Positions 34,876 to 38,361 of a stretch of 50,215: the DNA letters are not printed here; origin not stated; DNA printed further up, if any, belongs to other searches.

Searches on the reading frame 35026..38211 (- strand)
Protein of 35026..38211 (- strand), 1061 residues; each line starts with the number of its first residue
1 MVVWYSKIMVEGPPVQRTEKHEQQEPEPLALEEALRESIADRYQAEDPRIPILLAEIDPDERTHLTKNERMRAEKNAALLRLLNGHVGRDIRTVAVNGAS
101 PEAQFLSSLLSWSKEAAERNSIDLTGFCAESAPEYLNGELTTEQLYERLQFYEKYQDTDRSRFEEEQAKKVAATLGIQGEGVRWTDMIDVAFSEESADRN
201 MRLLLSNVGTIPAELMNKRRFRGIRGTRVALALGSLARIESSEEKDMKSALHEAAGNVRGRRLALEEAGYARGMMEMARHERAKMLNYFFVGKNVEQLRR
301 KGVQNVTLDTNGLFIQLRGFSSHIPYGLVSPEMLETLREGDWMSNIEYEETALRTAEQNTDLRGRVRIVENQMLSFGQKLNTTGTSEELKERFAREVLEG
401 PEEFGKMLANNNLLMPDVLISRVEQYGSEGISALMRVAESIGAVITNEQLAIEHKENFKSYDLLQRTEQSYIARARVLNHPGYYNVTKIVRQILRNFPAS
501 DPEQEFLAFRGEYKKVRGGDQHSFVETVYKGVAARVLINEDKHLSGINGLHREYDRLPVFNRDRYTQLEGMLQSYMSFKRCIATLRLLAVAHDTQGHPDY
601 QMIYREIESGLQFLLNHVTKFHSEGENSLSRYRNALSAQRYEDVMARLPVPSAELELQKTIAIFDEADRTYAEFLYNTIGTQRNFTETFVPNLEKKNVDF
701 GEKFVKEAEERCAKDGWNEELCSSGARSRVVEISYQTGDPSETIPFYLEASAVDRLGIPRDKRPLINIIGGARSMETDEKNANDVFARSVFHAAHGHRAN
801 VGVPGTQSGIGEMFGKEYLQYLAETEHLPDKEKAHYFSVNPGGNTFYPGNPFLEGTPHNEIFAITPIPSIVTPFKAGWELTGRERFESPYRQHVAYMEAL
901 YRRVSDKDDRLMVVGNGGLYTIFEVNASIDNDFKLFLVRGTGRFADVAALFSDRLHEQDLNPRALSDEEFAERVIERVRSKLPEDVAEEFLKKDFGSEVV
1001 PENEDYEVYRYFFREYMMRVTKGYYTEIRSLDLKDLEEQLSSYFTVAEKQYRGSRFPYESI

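Call 3: search_protein_families(library=pfam, proteins=[window:35026-38211:-], max_evalue=0.1)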
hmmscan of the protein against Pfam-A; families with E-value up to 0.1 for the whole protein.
window:35026-38211:- (1061 aa): 2 families
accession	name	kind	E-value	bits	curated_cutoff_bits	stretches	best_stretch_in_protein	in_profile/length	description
PF18171.6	LSDAT_prok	-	4.5e-10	39.6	25.4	2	894-949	109-165/195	SLOG in TRPM, prokaryote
PF18139.7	LSDAT_euk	-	0.068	13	25.7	0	877-967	152-239/266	SLOG in TRPM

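Call 4: search_protein_families(library=ncbifam, proteins=[window:35026-38211:-], max_evalue=1)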
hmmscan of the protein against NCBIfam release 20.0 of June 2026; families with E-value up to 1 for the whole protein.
window:35026-38211:- (1061 aa): 0 families

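Call 5: search_protein_families(library=padloc, proteins=[window:35026-38211:-], max_evalue=1)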
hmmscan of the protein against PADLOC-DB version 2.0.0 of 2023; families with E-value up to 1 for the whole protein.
window:35026-38211:- (1061 aa): 0 families

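Call 9: find_homologous_proteins(query=window:35026-38211:-)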
Query window:35026-38211:- (1061 aa): 3 proteins with E <= 0.001 among 8000 candidates.
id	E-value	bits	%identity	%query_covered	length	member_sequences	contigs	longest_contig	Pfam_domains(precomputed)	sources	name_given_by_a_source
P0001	0.0e+0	2396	100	100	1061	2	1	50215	PF18171.7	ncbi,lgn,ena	-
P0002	0.0e+0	1381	59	99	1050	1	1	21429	PF18171.7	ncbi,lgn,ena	-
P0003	0.0e+0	1316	58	99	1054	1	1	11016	PF18171.7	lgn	-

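Call 11: find_encoding_contigs(protein=P0002, flank=10000)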
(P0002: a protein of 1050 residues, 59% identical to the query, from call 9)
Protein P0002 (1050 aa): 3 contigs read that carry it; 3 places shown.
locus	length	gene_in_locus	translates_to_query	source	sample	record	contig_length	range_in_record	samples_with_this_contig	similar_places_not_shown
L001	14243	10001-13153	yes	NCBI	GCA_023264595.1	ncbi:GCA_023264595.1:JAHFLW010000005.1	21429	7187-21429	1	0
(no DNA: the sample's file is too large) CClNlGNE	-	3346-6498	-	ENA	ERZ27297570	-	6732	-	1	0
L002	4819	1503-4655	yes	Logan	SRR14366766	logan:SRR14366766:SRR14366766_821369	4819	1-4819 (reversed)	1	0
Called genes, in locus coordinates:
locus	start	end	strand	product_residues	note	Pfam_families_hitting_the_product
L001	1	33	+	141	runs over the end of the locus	PF00072:Response_reg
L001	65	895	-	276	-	PF01145:Band_7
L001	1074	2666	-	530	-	PF00171:Aldedh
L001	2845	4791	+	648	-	PF00004:AAA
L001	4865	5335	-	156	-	-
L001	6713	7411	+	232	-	-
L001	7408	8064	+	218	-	PF00899:ThiF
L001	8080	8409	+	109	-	-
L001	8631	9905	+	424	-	PF04209:HgmA_C (weak)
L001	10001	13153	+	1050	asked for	PF18171:LSDAT_prok (faint)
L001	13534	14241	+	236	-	?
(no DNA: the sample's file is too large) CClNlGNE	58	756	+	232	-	-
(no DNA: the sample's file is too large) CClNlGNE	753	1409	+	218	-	PF00899:ThiF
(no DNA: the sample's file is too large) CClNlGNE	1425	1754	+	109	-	-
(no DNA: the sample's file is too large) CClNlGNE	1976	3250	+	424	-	PF04209:HgmA_C (weak)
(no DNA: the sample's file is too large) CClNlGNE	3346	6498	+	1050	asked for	PF18171:LSDAT_prok (faint)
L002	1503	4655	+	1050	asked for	PF18171:LSDAT_prok (faint)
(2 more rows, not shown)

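Call 12: find_encoding_contigs(protein=P0003, flank=10000)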
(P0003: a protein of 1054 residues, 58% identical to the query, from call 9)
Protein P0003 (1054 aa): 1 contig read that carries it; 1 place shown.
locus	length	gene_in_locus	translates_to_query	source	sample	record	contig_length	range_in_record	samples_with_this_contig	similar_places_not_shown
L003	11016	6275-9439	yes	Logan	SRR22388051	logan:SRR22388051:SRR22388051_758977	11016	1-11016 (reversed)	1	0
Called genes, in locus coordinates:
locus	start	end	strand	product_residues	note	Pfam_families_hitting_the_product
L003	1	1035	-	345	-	?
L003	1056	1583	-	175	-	-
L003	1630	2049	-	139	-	PF08570:DUF1761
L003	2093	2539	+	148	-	PF01625:PMSR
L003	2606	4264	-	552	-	PF00171:Aldedh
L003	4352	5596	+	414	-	PF04209:HgmA_C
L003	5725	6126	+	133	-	PF02452:PemK_toxin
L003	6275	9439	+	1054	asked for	PF18171:LSDAT_prok (faint)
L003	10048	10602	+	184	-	-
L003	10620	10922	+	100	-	-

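Call 23: find_related_loci(query=A1, collection=genome_contigs, flank=10000)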
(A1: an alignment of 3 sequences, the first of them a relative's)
Query A1 (1061 aa) in genome_contigs; peptide patterns used: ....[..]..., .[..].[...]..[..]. (x = any residue, [..] = any of these).
42 stretches matched a pattern, but none encodes a relative of the query by tblastn (E <= 1e-3).

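Call 28: list_cluster_members(proteins=[P0001, P0002, P0004, P0008])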
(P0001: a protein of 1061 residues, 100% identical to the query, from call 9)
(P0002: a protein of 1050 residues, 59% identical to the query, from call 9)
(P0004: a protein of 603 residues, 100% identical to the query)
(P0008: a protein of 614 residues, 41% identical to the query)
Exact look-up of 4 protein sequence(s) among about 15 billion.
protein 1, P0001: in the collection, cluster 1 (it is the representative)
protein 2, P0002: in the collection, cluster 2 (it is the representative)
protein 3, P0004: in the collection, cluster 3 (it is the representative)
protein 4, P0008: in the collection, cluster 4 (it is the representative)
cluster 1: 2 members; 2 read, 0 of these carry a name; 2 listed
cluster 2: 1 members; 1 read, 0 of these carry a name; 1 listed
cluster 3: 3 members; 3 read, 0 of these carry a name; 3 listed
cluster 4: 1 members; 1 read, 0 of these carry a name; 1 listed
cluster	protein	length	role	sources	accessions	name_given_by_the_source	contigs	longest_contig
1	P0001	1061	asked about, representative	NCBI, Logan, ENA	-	-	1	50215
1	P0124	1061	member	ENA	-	-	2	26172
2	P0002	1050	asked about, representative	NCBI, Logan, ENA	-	-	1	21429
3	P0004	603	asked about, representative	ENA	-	-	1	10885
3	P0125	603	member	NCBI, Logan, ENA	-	-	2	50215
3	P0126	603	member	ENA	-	-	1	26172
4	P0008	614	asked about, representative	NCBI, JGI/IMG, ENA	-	-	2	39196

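Call 30: search_protein_representatives(alignment_id=A1)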
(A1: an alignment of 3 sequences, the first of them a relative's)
Query: 3 sequences, 1052 profile positions. Proteins with E-value up to 0.001 (for the whole library): 112; up to 1e-10: 94; up to 1e-30: 64. The best 112 are listed.
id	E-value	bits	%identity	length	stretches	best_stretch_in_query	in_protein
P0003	0.0e+00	2097.3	-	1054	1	2-1052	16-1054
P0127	1.8e-250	850.5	-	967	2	273-1036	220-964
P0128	3.2e-245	833.1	-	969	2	273-1033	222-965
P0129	1.4e-233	794.5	-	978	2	272-1038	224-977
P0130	2.7e-233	793.6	-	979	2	274-1035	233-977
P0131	4.1e-228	776.4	-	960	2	273-1030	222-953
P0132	9.6e-228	775.2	-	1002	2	270-1042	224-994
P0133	9.9e-226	768.5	-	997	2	272-1035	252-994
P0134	5.8e-215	732.9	-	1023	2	274-1014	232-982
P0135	2.8e-212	724.0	-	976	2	269-1037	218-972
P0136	1.1e-204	698.8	-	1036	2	272-1041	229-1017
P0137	1.6e-203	695.0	-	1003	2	270-1032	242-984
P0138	4.0e-203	693.7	-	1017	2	272-1043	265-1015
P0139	4.7e-199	680.2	-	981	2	269-1033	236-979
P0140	8.8e-183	626.3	-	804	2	273-1014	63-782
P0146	7.0e-160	550.5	-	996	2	269-1034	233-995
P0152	4.5e-127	441.9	-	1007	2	270-1037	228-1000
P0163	5.2e-106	372.1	-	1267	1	179-1014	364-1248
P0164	2.2e-105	370.1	-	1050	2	273-1040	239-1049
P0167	3.4e-94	333.0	-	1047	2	268-1012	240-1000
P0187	3.0e-36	141.2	-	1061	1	268-1005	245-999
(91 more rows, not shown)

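Call 31: predict_structure(alignment_id=A1)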
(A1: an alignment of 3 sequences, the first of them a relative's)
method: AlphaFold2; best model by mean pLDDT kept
length: 1061 residues; sequences in the alignment: 3
mean_pLDDT: 36.8   pTM: 0.27
mean pLDDT of the five models: 36.8, 36.2, 33.0, 32.3, 32.2
residues with pLDDT >= 90: 0; 70-90: 94; 50-70: 110; < 50: 857
segments of 3 or more residues with pLDDT < 50: 1-163, 218-225, 290-368, 442-965, 981-987, 992-1061
pLDDT, mean of each block of 10 residues (from residue 1): 24 24 28 29 30 32 39 42 34 30 36 32 30 27 29 28 56 71 66 72 74 55 48 74 76 68 71 66 55 34 29 27 29 37 30 30 40 72 77 82 69 65 65 57 42 34 32 38 26 24 22 24 25 24 23 22 30 37 38 37 41 35 30 33 36 31 26 28 24 22 35 32 25 20 21 25 21 25 30 24 22 21 22 21 22 24 22 21 25 32 28 25 22 24 31 37 48 56 46 40 37 33 23 30 31 25 23
secondary structure, 60 per line:
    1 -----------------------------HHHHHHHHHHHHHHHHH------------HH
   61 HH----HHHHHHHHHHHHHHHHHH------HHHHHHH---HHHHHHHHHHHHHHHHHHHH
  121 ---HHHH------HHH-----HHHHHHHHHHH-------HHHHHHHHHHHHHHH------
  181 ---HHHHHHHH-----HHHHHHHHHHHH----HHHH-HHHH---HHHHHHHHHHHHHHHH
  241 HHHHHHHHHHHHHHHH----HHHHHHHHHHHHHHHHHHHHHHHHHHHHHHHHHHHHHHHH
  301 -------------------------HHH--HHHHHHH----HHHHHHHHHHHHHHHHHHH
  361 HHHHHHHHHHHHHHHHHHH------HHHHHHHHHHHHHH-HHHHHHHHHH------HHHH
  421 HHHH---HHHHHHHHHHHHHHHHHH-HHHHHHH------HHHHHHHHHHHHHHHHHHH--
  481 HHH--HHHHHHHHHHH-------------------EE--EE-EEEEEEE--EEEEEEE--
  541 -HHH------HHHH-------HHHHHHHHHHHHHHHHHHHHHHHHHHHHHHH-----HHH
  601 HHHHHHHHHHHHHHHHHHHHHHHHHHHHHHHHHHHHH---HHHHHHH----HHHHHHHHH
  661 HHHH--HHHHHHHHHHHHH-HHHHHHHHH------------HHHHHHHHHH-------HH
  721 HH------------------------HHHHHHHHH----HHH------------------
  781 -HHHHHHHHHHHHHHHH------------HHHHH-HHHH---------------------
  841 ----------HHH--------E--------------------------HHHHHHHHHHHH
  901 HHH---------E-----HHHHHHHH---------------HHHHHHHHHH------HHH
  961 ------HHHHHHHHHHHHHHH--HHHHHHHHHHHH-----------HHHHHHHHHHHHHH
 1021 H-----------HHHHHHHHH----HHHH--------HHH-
elements in order (helices of 4 or more, strands of 3 or more residues): H30-46 H59-62 H67-84 H91-97 H101-120 H124-127 H142-152 H160-174 H184-191 H197-208 H213-216 H218-221 H225-256 H261-300 H331-337 H342-379 H386-399 H401-410 H417-424 H428-445 H447-453 H460-478 H486-496 E523-529 E532-538 H551-554 H562-592 H598-637 H641-647 H652-664 H667-679 H681-689 H702-711 H719-722 H747-755 H782-797 H810-814 H816-819 H889-903 H919-926 H942-951 H967-981 H984-995 H1007-1021 H1033-1041 H1046-1049

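Call 33: find_homologous_proteins(query=A3)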
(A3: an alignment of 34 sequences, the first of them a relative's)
Query A3 (34 sequences) (1061 aa, profile of the alignment): 3 proteins with E <= 0.001 among 8000 candidates.
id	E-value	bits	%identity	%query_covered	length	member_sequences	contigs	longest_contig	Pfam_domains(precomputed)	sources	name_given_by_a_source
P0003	0.0e+0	1233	58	99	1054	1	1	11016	PF18171.7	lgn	-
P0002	0.0e+0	1224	59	99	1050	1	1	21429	PF18171.7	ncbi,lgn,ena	-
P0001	0.0e+0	1211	100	100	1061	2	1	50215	PF18171.7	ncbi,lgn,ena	-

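Call 34: find_related_loci(query=A3, collection=metagenome_contigs, flank=10000)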
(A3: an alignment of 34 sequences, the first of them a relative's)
Query A3 (1061 aa) in metagenome_contigs; peptide patterns used: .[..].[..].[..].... (x = any residue, [..] = any of these).
24 stretches matched a pattern; 17 encode a relative of the query (tblastn E <= 1e-3); 17 distinct loci.
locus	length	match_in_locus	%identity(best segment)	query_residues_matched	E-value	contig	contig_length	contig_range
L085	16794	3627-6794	60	1-1061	0e+0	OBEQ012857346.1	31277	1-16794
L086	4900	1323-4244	38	2-1042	0e+0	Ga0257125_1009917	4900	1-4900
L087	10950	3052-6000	36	3-1041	0e+0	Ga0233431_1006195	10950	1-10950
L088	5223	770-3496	37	70-1024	0e+0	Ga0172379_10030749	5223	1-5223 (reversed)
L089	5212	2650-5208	38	10-929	0e+0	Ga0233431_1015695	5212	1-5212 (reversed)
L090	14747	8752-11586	33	57-1057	8e-170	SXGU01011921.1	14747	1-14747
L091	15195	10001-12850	33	65-1047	6e-156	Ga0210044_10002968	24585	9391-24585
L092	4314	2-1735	42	442-1045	3e-148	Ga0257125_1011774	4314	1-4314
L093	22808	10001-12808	31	65-1044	6e-136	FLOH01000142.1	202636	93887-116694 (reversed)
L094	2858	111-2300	34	306-1045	2e-133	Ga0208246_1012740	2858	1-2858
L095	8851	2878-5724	28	19-1044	6e-121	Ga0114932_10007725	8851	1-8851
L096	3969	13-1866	36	414-1047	4e-123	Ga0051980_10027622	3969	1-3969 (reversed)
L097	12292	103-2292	34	306-1045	9e-127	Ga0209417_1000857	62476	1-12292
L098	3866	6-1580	35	509-1047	3e-96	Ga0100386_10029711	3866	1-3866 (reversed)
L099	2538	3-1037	43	695-1045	1e-97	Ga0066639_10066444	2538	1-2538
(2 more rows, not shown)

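Call 43: search_solved_structures(query=A3, max_evalue=1, show_alignments=2)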
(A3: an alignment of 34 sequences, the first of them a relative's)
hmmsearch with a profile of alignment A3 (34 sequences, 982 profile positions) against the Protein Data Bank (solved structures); distinct sequences matched with E-value up to 1: 22.
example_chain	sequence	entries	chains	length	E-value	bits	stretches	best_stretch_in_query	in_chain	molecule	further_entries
7aov_A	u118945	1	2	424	5.5e-06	27.8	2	700-779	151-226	Transient receptor potential cation channel subfamily M member 2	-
6d73_B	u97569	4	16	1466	0.00012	23.4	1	700-779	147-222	Transient receptor potential cation channel, subfamily M | Transient receptor potential cation channel subfamily M member 2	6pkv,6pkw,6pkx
8bdc_A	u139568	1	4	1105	0.012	16.8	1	857-925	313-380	Transient receptor potential cation channel subfamily M member 8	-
9zcu_A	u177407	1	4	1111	0.012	16.8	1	857-925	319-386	Transient receptor potential cation channel subfamily M member 8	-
9p8y_A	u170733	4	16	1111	0.012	16.8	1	857-925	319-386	Transient receptor potential cation channel subfamily M member 8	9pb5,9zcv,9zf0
6drj_A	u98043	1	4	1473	0.016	16.4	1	700-779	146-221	Transient receptor potential cation channel, subfamily M, member 2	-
6drk_A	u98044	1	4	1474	0.016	16.4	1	700-779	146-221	Transient receptor potential cation channel, subfamily M, member 2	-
8e6t_A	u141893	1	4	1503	0.017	16.3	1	845-913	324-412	Transient receptor potential cation channel subfamily M member 2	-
6mix_A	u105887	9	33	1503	0.017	16.3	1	845-913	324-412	Transient receptor potential cation channel subfamily M member 2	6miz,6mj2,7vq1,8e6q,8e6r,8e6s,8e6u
6puo_A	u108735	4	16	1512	0.017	16.3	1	845-913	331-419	Transient receptor potential cation channel subfamily M member 2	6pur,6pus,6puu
4uos_A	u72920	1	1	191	0.064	14.4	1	530-632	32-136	DESIGNED HELICAL BUNDLE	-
6bpq_A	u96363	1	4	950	0.12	13.5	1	857-924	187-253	Transient receptor potential cation channel subfamily M member 8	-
6o6a_A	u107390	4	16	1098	0.14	13.2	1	857-924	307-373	Transient receptor potential cation channel subfamily M member 8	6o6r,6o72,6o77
9p7s_A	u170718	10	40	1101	0.14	13.2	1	857-924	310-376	Transient receptor potential cation channel subfamily M member 8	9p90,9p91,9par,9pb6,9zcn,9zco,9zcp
9zcr_A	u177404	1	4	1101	0.14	13.2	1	857-924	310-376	Transient receptor potential cation channel subfamily M member 8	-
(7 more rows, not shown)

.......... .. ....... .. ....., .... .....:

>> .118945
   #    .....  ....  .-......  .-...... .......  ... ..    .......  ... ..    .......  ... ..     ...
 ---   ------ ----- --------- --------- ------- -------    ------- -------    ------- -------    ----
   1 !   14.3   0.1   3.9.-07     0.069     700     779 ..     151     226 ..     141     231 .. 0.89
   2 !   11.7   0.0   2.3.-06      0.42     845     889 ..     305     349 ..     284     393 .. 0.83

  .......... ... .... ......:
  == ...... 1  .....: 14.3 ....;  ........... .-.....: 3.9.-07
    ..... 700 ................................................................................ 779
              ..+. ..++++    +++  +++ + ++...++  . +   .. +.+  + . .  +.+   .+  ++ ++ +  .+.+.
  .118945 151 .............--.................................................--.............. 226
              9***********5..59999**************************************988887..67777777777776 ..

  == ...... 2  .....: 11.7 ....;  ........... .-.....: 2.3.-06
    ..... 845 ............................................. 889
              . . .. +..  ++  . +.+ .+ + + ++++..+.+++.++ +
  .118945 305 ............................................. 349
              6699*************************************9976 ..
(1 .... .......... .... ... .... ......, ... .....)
